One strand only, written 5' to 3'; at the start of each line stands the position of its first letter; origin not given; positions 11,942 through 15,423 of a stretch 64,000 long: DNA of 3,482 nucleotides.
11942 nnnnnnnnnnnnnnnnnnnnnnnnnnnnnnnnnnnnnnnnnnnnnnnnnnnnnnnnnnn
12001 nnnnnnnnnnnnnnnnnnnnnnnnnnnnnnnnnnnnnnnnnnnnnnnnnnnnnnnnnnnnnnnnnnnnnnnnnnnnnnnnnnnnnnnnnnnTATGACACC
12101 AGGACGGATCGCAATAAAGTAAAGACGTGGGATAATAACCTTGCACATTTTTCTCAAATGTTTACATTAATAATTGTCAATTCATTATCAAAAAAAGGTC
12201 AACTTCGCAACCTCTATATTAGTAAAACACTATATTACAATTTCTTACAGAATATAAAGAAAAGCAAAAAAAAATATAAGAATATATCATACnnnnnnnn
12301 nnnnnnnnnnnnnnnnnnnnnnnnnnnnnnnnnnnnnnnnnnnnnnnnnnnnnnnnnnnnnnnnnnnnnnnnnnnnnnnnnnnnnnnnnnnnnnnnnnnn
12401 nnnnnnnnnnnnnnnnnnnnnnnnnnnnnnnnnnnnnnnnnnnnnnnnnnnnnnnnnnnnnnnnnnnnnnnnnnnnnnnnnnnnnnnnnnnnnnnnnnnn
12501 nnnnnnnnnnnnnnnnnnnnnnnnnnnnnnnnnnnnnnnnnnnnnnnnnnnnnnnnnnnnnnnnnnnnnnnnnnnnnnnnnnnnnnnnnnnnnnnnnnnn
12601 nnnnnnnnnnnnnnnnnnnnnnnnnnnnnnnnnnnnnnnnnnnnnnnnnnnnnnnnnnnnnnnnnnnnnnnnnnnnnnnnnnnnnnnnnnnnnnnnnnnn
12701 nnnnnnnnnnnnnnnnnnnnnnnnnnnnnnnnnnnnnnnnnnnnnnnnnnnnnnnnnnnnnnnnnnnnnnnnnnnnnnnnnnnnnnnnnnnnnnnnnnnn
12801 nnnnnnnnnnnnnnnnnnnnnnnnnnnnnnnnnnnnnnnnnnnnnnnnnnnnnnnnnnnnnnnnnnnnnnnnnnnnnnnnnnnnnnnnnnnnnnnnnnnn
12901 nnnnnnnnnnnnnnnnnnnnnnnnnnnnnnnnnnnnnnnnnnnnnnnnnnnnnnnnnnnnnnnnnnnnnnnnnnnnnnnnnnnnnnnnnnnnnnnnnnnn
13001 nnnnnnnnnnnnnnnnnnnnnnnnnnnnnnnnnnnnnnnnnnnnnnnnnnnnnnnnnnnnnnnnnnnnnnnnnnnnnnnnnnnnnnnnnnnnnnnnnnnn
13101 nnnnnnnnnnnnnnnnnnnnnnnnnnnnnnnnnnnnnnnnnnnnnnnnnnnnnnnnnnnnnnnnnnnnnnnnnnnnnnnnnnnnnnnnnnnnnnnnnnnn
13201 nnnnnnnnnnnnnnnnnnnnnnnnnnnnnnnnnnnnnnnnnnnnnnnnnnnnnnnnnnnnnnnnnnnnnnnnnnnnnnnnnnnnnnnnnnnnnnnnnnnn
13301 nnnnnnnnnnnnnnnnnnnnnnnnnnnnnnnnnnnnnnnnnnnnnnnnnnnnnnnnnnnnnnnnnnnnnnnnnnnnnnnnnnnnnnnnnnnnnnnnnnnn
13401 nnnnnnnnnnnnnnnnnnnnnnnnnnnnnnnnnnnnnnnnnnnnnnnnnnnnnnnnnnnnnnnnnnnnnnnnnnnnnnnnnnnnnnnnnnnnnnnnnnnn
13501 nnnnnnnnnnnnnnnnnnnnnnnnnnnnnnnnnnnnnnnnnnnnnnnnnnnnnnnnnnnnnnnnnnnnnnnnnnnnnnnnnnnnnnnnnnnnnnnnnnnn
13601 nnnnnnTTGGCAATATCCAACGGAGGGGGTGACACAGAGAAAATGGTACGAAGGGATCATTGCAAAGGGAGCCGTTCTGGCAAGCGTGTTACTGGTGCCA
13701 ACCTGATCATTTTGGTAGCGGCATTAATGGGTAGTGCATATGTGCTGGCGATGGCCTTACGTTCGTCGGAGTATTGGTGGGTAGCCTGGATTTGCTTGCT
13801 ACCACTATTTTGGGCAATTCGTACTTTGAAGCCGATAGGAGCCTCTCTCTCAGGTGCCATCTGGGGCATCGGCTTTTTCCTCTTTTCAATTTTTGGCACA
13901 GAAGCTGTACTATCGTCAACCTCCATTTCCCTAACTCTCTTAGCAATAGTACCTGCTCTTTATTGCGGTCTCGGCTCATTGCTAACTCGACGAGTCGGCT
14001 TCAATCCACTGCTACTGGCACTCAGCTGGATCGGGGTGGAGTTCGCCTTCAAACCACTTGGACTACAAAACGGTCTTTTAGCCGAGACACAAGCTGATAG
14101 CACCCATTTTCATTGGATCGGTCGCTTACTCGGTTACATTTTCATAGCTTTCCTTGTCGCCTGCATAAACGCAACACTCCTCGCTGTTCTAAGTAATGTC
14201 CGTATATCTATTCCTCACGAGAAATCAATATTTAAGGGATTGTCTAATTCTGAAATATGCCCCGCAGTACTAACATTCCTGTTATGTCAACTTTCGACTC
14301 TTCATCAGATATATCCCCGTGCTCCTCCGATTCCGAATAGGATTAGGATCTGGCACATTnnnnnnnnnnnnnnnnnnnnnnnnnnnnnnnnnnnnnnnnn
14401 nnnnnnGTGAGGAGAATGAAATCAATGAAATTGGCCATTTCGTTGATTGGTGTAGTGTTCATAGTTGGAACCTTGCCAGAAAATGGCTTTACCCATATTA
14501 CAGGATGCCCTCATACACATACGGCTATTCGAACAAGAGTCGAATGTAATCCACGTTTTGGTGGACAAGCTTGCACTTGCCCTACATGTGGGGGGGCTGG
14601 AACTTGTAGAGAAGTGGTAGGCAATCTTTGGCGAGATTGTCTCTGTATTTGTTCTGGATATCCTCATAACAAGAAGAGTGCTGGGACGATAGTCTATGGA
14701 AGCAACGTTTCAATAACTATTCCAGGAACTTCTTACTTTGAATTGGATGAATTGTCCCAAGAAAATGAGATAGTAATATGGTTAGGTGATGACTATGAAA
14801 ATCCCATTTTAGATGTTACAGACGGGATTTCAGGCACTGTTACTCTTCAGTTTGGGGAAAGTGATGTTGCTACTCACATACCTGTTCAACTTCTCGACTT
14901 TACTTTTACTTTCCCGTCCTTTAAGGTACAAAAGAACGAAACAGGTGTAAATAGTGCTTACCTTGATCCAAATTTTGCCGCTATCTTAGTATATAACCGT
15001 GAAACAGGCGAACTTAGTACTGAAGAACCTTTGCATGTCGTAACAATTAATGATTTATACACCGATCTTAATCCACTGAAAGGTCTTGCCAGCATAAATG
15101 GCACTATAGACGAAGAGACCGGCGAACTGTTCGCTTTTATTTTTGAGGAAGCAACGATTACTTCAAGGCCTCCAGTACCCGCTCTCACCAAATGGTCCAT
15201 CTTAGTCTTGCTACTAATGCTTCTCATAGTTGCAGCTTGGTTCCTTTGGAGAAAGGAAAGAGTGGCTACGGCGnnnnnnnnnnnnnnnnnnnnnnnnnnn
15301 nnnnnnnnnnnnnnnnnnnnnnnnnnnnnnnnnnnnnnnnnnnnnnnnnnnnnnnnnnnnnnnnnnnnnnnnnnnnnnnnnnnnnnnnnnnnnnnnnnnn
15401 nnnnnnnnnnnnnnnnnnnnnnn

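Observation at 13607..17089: Low-GC plus-strand islet encoding a minimal exosortase-like protein and an IPTL-CTERM-like cargo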

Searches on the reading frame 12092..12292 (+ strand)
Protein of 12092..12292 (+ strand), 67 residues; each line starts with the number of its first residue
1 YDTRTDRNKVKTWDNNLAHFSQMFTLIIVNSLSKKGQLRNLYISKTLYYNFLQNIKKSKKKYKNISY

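Call 71: search_protein_families(library=pfam, proteins=[window:12092-12292:+], max_evalue=0.1)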
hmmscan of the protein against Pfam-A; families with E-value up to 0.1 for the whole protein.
seq(67 aa): 1 family
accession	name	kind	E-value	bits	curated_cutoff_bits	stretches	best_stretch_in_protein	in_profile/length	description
PF06597.16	Clostridium_P47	-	0.075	12.3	27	1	15-48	161-194/461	Clostridium P-47 protein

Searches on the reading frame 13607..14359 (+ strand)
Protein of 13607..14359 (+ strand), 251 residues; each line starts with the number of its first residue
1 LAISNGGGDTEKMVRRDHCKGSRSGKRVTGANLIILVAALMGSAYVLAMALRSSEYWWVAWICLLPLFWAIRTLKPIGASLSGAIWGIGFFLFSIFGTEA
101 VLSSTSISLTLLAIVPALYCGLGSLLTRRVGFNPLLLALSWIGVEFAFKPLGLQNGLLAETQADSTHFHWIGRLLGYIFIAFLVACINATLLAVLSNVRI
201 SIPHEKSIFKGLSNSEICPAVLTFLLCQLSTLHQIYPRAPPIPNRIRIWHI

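Call 3: search_protein_families(library=ncbifam, proteins=[window:13607-14359:+], max_evalue=1)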
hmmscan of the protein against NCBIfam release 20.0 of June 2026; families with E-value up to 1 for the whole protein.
window:13607-14359:+ (251 aa): 1 family
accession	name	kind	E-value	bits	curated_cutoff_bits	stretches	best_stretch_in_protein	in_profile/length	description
TIGR00546.1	lnt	equivalog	0.00014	21.2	132.9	1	99-214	21-127/395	apolipoprotein N-acyltransferase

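Call 4: search_protein_families(library=pfam, proteins=[window:13607-14359:+], max_evalue=1)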
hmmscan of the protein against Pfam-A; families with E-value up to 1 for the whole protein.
window:13607-14359:+ (251 aa): 1 family
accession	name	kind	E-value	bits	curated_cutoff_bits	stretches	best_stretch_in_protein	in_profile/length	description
PF20154.4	LNT_N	-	3.9e-14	53.6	27.1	1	43-189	1-158/159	Apolipoprotein N-acyltransferase N-terminal domain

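Call 50: search_solved_structures(query=window:13643-14359:+, max_evalue=1, show_alignments=1)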
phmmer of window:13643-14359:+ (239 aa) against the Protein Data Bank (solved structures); distinct sequences matched with E-value up to 1: 0.

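Call 51: list_cluster_members(proteins=[window:13643-14359:+, P0014, P0001, P0010])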
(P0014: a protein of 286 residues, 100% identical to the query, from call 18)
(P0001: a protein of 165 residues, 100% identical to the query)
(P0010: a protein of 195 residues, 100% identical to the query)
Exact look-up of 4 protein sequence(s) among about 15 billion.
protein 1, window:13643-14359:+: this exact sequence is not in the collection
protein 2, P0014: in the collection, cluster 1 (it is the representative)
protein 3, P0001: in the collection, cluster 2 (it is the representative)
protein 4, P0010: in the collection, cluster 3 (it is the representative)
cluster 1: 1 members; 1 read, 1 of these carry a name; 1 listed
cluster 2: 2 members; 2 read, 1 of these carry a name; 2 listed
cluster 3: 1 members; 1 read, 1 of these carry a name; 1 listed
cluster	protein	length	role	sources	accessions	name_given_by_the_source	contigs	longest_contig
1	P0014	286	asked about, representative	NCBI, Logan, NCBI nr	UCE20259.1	MAG: hypothetical protein JSV84_07960 [Gemmatimonadota bacterium]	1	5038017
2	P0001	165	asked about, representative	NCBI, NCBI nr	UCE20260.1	MAG: exosortase H [Gemmatimonadota bacterium]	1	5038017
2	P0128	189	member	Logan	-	-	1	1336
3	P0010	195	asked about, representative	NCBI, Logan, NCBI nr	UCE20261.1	MAG: hypothetical protein JSV84_07970 [Gemmatimonadota bacterium]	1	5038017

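Call 53: list_cluster_members(proteins=[window:13607-14359:+, window:13712-14359:+, window:13727-14359:+, window:13751-14359:+])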
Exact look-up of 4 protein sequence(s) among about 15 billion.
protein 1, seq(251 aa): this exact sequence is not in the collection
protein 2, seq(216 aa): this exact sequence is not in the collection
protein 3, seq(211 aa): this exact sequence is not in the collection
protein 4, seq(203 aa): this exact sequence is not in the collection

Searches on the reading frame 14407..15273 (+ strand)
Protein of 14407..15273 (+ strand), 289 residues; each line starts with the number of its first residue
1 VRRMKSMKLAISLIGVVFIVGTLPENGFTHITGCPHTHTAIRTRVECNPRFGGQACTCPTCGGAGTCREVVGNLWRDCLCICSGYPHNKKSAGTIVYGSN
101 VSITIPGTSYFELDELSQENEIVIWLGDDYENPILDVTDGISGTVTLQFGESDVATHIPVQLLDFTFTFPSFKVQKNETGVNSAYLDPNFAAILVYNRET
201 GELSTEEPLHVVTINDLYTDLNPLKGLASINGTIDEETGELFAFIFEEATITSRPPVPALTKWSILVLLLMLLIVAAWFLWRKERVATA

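Call 3: search_protein_families(library=ncbifam, proteins=[window:14407-15273:+], max_evalue=1)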
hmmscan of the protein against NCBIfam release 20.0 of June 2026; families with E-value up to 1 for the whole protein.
window:14407-15273:+ (289 aa): 1 family
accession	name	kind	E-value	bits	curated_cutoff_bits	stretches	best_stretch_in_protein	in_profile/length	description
NF033207.2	midcut_by_XrtH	subfamily_domain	0.016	15.2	45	1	256-285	36-64/175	midcut-by-XrtH protein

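Call 4: search_protein_families(library=pfam, proteins=[window:14407-15273:+], max_evalue=1)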
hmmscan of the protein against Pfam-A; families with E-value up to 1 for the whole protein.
window:14407-15273:+ (289 aa): 1 family
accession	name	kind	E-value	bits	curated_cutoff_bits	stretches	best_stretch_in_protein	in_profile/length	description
PF13157.11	Enas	-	0.032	14.7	22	1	77-148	14-83/112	Endospore appendages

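Call 18: find_homologous_proteins(query=window:14407-15273:+)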
Query window:14407-15273:+ (289 aa): 1 proteins with E <= 0.001 among 1720 candidates.
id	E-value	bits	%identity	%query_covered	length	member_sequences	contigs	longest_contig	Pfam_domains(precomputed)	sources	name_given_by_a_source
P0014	2.3e-193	659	100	99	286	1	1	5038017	-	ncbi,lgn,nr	ncbi:MAG: hypothetical protein JSV84_07960 [Gemmatimonadota bacterium]|nr:MAG: hypothetical protein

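Call 61: predict_structure(protein=window:14416-15273:+)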
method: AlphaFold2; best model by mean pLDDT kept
length: 286 residues; sequences in the alignment: 1
mean_pLDDT: 40.3   pTM: 0.25
mean pLDDT of the five models: 40.3, 37.3, 36.8, 35.7, 34.9
residues with pLDDT >= 90: 12; 70-90: 13; 50-70: 30; < 50: 231
segments of 3 or more residues with pLDDT < 50: 1-5, 18-39, 45-52, 63-253
pLDDT, mean of each block of 10 residues (from residue 1): 50 52 35 41 46 51 44 43 28 26 28 33 32 28 29 25 28 27 32 37 34 31 32 35 34 58 87 91 61
secondary structure, 60 per line:
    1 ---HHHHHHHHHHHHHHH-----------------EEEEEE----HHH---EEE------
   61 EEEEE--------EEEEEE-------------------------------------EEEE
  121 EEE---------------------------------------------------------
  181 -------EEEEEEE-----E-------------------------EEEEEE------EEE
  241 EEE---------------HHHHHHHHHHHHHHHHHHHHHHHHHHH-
elements in order: H4-18 E36-41 E52-54 E61-65 E74-79 E117-123 E188-194 E226-231 E238-243 H259-285

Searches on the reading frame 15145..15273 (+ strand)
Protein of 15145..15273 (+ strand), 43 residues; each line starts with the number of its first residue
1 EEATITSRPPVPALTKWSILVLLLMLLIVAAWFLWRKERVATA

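Call 24: search_protein_families(library=pfam, proteins=[window:15145-15273:+], max_evalue=10)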
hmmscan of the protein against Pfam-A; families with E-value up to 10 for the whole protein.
seq(43 aa): 1 family
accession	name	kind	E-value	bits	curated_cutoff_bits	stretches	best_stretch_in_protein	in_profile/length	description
PF14316.11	DUF4381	-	0.15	12.8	27.2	1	12-39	16-45/145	Domain of unknown function (DUF4381)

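Call 25: search_protein_families(library=ncbifam, proteins=[window:15145-15273:+], max_evalue=10)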
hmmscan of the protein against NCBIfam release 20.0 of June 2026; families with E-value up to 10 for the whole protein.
seq(43 aa): 5 families
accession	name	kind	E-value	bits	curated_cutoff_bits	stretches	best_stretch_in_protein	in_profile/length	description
NF033207.2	midcut_by_XrtH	subfamily_domain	0.0013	18.9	45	1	10-39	36-64/175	midcut-by-XrtH protein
TIGR04513.1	VPAMP_CTERM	subfamily_domain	0.031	14.3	32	1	11-37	1-27/28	VPAMP-CTERM sorting domain-containing protein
NF049893.1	spr0155_permease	equivalog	0.039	14.2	120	1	15-39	69-93/165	ABC transporter permease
NF058618.1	transduce_GlnX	subfamily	0.043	12.9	250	1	6-39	175-205/413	GlnX family signal transduction membrane protein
NF041023.1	PP0621_fam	subfamily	0.23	11.8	45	1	21-39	3-21/71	PP0621 family protein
